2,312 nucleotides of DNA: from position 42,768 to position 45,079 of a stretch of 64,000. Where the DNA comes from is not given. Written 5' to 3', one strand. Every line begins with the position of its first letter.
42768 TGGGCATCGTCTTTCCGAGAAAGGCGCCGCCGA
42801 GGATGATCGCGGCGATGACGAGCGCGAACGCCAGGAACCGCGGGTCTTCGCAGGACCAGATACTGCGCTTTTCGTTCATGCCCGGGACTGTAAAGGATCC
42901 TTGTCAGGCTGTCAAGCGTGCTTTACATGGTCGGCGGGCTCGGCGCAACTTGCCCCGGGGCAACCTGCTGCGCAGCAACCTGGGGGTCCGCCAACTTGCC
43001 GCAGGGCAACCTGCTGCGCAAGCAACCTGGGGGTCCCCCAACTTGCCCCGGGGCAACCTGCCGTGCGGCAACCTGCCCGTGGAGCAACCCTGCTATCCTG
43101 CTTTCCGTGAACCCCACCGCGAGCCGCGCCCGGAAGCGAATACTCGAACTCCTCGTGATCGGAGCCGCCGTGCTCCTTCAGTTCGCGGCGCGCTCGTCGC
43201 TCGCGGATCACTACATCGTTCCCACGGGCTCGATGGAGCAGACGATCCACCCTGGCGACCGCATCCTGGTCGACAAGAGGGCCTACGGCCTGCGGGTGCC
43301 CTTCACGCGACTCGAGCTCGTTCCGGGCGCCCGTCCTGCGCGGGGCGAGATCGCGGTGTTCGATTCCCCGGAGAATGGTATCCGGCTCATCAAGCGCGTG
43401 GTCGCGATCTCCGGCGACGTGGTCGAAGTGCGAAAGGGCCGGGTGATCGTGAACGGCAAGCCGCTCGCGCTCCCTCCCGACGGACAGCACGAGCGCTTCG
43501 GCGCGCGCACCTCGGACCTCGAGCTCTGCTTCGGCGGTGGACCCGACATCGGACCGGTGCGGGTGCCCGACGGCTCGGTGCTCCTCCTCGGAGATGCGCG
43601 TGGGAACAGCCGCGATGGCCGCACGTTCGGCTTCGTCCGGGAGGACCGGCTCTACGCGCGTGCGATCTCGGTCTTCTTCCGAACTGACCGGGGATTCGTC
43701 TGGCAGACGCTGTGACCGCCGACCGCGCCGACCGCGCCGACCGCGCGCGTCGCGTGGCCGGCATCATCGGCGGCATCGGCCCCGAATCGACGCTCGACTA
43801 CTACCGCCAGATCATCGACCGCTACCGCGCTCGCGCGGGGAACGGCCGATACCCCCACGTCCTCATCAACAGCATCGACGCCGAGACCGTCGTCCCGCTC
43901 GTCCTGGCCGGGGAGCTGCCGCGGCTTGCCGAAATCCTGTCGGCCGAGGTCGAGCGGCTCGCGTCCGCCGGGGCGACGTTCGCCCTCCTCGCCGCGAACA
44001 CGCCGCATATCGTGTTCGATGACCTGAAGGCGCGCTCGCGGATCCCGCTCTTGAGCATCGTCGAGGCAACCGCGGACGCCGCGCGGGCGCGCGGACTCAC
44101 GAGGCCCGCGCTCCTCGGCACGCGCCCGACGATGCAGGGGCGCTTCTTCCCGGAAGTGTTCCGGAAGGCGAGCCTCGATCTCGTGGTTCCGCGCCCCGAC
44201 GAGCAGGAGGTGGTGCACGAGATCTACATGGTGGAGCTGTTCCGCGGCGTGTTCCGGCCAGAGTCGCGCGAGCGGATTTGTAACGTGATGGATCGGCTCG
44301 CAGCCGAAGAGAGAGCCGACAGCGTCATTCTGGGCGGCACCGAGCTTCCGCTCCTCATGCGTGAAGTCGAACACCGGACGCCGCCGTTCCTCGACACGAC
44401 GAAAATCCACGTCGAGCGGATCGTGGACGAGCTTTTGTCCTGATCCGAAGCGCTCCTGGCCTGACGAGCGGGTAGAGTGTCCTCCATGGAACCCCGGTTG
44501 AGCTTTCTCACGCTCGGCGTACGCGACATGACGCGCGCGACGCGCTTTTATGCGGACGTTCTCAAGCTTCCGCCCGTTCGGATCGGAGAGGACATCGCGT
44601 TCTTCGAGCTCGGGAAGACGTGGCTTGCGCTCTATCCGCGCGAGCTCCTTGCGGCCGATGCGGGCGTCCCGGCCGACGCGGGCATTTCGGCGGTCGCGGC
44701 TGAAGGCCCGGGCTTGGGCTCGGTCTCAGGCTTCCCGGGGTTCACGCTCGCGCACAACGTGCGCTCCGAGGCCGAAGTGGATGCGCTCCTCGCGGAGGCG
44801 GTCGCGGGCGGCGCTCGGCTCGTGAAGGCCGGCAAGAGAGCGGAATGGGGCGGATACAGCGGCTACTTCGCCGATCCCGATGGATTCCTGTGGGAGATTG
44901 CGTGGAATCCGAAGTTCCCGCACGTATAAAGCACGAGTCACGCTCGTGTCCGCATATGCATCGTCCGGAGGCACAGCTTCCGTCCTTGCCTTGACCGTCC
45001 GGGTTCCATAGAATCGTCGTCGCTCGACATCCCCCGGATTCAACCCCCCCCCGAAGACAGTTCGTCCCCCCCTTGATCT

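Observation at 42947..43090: Three roughly 46-bp tandem repeats (six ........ cores) in the divergent region upstream of signal peptidase I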

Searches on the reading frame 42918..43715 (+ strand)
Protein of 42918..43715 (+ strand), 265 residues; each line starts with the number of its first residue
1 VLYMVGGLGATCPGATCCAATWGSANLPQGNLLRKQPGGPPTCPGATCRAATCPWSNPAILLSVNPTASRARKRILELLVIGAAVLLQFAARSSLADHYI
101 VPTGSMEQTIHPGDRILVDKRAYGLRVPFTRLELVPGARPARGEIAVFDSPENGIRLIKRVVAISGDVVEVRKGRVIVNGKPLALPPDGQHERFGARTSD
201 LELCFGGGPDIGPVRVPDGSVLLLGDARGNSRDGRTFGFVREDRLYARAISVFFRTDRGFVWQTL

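Call 8: search_protein_families(library=pfam, proteins=[window:42918-43715:+], max_evalue=0.01)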
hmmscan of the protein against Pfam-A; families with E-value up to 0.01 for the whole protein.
window:42918-43715:+ (265 aa): 1 family
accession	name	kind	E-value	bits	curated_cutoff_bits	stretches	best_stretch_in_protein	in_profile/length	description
PF10502.14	Peptidase_S26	-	7.3e-35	120.8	22.9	1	79-253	6-167/168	Signal peptidase, peptidase S26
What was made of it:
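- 43107..43715 (+): lepB, signal peptidase I, 202 aa from GTG 43107. PF10502 (call 8).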

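Call 70: list_cluster_members(proteins=[window:42927-43715:+, P0001, window:42918-43715:+])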
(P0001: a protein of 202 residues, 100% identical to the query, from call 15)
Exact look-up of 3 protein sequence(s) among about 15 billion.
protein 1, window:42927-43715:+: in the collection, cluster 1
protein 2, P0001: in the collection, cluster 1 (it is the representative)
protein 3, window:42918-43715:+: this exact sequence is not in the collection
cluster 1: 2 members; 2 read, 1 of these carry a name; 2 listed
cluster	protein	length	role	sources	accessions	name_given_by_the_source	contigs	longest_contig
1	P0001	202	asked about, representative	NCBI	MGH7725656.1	MAG: signal peptidase I [Candidatus Eiseniibacteriota bacterium]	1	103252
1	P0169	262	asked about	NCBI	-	-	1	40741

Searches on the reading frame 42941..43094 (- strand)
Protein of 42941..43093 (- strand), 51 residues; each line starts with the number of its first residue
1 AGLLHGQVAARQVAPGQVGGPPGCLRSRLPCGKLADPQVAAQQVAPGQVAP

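Call 53: search_protein_families(library=pfam, proteins=[window:42941-43093:-, window:42942-43094:-], max_evalue=10)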
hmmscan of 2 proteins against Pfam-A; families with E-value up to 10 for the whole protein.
window:42941-43093:- (51 aa): 0 families

window:42942-43094:- (51 aa): 0 families

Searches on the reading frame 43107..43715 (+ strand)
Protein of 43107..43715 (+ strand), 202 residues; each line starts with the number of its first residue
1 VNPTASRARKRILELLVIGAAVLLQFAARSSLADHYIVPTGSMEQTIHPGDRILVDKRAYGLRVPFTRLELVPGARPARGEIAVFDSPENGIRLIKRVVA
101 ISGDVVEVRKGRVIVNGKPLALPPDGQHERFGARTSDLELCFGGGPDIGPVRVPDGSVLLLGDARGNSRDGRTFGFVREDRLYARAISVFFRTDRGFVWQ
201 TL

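Call 15: find_homologous_proteins(query=window:43107-43715:+)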
Query window:43107-43715:+ (202 aa): 1401 proteins with E <= 0.001 among 2020 candidates; the best 120 are listed.
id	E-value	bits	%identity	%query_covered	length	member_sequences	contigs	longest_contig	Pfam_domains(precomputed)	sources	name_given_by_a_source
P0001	6.4e-128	442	100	100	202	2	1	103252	PF10502.15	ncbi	ncbi:MAG: signal peptidase I [Candidatus Eiseniibacteriota bacterium]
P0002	3.0e-100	352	81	96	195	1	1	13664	PF10502.15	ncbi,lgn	-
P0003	1.8e-73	264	62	96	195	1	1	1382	PF10502.15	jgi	jgi:signal peptidase I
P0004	2.3e-73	264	61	96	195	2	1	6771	PF10502.15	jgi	jgi:signal peptidase I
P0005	9.4e-73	262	61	96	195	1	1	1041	PF10502.15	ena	-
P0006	1.0e-72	262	62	84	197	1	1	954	PF10502.15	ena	-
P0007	1.4e-72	261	63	84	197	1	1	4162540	PF10502.15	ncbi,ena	-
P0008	6.0e-72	259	61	93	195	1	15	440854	PF10502.15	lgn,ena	-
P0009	5.2e-71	256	62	96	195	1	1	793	PF10502.15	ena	-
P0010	7.7e-71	255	63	97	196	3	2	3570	PF10502.15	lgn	-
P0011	1.9e-70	254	61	96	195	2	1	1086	PF10502.15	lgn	-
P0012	2.1e-70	254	63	95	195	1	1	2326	PF10502.15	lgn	-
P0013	3.8e-70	253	61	97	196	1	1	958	PF10502.15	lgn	-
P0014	4.1e-70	253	59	100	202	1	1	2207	PF10502.15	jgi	jgi:signal peptidase I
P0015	4.3e-70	253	61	96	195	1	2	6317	PF10502.15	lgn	-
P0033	8.2e-68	246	63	90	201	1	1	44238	PF10502.15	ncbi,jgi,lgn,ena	-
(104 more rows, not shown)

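Call 16: find_encoding_contigs(protein=P0002, flank=5000, max_places=6)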
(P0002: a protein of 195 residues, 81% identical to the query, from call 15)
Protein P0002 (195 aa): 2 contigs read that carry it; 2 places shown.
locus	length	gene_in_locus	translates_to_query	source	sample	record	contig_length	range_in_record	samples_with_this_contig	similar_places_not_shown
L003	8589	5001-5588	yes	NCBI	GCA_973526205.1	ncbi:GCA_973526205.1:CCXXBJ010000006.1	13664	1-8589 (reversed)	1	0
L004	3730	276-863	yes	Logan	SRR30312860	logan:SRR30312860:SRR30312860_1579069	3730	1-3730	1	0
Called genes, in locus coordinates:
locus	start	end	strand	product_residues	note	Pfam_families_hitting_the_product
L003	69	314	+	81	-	PF13711:DUF4160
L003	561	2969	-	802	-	-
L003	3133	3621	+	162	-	-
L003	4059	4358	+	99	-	PF13744:HTH_37, PF13560:HTH_31 (faint), PF01381:HTH_3 (weak)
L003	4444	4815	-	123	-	PF00903:Glyoxalase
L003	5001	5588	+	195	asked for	PF10502:Peptidase_S26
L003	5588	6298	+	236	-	PF01177:Asp_Glu_race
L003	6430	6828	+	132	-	PF00903:Glyoxalase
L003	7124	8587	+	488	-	?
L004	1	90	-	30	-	?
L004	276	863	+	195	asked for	PF10502:Peptidase_S26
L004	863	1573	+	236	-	PF01177:Asp_Glu_race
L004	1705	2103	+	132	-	PF00903:Glyoxalase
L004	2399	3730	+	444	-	?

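Call 17: find_encoding_contigs(protein=P0001, flank=3000, max_places=6)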
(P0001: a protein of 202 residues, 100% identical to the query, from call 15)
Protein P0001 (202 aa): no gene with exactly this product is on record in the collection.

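Call 60: search_protein_families(library=ncbifam, proteins=[window:43107-43715:+], max_evalue=0.01)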
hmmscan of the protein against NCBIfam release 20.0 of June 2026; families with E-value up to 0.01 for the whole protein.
window:43107-43715:+ (202 aa): 6 families
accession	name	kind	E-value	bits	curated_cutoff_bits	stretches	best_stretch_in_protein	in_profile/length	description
TIGR02227.1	sigpep_I_bact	equivalog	2.1e-36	125.2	47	1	16-191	3-159/162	signal peptidase I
NF008114.0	PRK10861.1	equivalog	3.6e-24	85.6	277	2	22-107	71-157/324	signal peptidase I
TIGR02771.1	TraF_Ti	equivalog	5.5e-10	39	100.25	1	93-190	83-169/171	conjugative transfer signal peptidase TraF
NF010459.0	PRK13884.1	subfamily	3.2e-08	33.3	156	1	7-182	3-168/178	conjugal transfer peptidase TraF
TIGR02754.1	sod_Ni_protease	equivalog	1e-05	25.9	63.25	0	41-111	6-65/90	nickel-type superoxide dismutase maturation protease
NF010412.0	PRK13838.1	subfamily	0.0027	17.2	186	0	93-180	88-163/177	conjugal transfer pilin processing protease TraF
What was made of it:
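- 43107..43715 (+): TIGR02227 at 125 bits (cutoff 47) (call 60).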

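Call 72: find_encoding_contigs(protein=P0033, flank=2500, max_places=2)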
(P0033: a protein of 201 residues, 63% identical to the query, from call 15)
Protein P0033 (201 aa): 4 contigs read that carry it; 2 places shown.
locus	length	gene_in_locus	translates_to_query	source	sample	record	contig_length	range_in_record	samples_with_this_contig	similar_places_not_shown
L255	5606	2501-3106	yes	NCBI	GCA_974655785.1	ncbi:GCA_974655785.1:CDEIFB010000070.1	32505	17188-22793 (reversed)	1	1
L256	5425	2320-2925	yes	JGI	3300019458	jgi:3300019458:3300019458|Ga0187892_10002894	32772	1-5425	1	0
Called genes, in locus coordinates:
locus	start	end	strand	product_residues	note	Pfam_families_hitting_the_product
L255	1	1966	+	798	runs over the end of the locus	PF12704:MacB_PCD, PF02687:FtsX, PF12704:MacB_PCD, PF02687:FtsX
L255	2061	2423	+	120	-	PF07237:DUF1428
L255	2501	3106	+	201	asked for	PF10502:Peptidase_S26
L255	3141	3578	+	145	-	-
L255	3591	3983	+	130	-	PF08570:DUF1761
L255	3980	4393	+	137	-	-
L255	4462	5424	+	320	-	PF00291:PALP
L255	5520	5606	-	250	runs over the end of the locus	PF08032:SpoU_sub_bind, PF00588:SpoU_methylase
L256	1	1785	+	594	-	?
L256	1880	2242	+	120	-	PF07237:DUF1428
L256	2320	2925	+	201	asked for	PF10502:Peptidase_S26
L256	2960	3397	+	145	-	-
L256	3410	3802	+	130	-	PF08570:DUF1761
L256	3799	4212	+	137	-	-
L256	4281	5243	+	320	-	PF00291:PALP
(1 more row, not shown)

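Call 73: find_encoding_contigs(protein=P0007, flank=2500, max_places=2)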
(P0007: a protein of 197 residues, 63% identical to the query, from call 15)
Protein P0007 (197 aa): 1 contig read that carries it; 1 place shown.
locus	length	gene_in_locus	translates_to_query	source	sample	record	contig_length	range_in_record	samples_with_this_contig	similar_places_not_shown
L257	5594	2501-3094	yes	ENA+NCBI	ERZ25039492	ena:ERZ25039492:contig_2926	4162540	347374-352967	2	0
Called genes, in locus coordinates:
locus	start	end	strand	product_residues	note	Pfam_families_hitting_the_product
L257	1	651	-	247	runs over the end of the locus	PF02104:SURF1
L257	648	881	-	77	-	PF09360:zf-CDGSH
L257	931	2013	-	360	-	PF18920:DUF5671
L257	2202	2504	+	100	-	-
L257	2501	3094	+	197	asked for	PF10502:Peptidase_S26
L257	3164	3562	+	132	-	PF13473:Cupredoxin_1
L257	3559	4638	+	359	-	PF00195:Chal_sti_synt_N, PF08392:FAE1_CUT1_RppA, PF08545:ACP_syn_III (weak), PF02797:Chal_sti_synt_C, PF08541:ACP_syn_III_C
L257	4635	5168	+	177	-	PF04191:PEMT, PF04140:ICMT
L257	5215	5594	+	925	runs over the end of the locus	-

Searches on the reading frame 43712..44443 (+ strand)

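Call 8: search_protein_families(library=pfam, proteins=[window:43712-44443:+], max_evalue=0.01)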
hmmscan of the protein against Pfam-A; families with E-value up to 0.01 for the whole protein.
window:43712-44443:+ (243 aa): 1 family
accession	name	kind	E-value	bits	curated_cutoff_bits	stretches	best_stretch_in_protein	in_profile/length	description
PF01177.27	Asp_Glu_race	-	6.9e-42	144.1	31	1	19-236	1-210/211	Asp/Glu/Hydantoin racemase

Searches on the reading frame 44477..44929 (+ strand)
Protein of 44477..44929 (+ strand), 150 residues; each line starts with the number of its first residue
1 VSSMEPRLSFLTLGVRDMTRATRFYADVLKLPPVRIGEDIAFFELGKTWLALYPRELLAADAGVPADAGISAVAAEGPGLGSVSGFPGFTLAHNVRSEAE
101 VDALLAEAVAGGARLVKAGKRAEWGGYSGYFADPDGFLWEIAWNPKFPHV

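Call 8: search_protein_families(library=pfam, proteins=[window:44477-44929:+], max_evalue=0.01)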
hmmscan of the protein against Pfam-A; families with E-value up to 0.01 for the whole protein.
window:44477-44929:+ (150 aa): 3 families
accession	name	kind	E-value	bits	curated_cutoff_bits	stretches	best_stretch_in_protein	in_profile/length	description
PF00903.31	Glyoxalase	-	5.8e-16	59.4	20.6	1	8-141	2-121/121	Glyoxalase/Bleomycin resistance protein/Dioxygenase superfamily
PF18029.7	Glyoxalase_6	-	4.8e-06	27.6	23.6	1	12-139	3-103/106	Glyoxalase-like domain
PF12681.13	Glyoxalase_2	-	0.0025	18.2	30.1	0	99-142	70-114/118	Glyoxalase-like domain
